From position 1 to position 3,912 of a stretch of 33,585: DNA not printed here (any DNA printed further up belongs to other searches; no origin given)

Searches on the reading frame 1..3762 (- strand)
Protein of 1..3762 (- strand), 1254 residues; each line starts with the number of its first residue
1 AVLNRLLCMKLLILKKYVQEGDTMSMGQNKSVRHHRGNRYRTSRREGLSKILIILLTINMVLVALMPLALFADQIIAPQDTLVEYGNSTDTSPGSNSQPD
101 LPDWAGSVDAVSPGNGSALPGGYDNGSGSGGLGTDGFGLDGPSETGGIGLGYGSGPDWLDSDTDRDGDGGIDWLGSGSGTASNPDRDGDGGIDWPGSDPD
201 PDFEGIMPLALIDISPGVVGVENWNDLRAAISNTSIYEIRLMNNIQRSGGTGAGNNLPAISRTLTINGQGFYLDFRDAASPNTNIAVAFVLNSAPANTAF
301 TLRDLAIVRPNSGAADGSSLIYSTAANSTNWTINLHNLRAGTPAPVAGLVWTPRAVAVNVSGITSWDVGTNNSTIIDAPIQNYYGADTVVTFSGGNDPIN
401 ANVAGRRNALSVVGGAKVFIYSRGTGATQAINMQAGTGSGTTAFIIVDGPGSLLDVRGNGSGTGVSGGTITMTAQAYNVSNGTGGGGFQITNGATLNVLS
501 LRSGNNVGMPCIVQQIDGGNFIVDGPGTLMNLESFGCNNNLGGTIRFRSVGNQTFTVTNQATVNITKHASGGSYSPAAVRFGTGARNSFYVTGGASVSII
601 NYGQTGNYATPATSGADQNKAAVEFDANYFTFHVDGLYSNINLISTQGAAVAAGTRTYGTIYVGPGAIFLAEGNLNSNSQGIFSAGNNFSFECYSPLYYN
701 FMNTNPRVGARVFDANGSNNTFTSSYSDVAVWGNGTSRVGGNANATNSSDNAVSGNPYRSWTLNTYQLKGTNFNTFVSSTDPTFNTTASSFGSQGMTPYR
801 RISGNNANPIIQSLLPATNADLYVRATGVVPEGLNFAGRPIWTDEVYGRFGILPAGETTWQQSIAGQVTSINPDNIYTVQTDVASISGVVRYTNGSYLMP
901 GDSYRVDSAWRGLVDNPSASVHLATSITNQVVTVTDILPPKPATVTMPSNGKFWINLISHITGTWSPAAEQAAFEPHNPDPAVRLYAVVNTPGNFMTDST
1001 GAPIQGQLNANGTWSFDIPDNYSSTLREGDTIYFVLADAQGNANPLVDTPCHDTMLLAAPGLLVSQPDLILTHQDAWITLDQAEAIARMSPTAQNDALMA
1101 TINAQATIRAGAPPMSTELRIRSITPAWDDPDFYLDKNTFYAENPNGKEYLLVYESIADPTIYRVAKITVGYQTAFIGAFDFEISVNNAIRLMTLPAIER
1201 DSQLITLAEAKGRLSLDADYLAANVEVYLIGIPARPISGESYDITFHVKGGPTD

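Call 72: search_protein_families(library=pfam, proteins=[window:1-3762:-], max_evalue=0.01)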
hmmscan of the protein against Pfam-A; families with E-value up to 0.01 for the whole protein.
window:1-3762:- (1254 aa): 1 family
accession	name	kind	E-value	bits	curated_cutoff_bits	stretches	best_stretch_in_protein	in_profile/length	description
PF20585.4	Pectate_lyase_5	-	2.3e-13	50.8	24.3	1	219-339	2-118/126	Putative pectate lyase-like adhesive domain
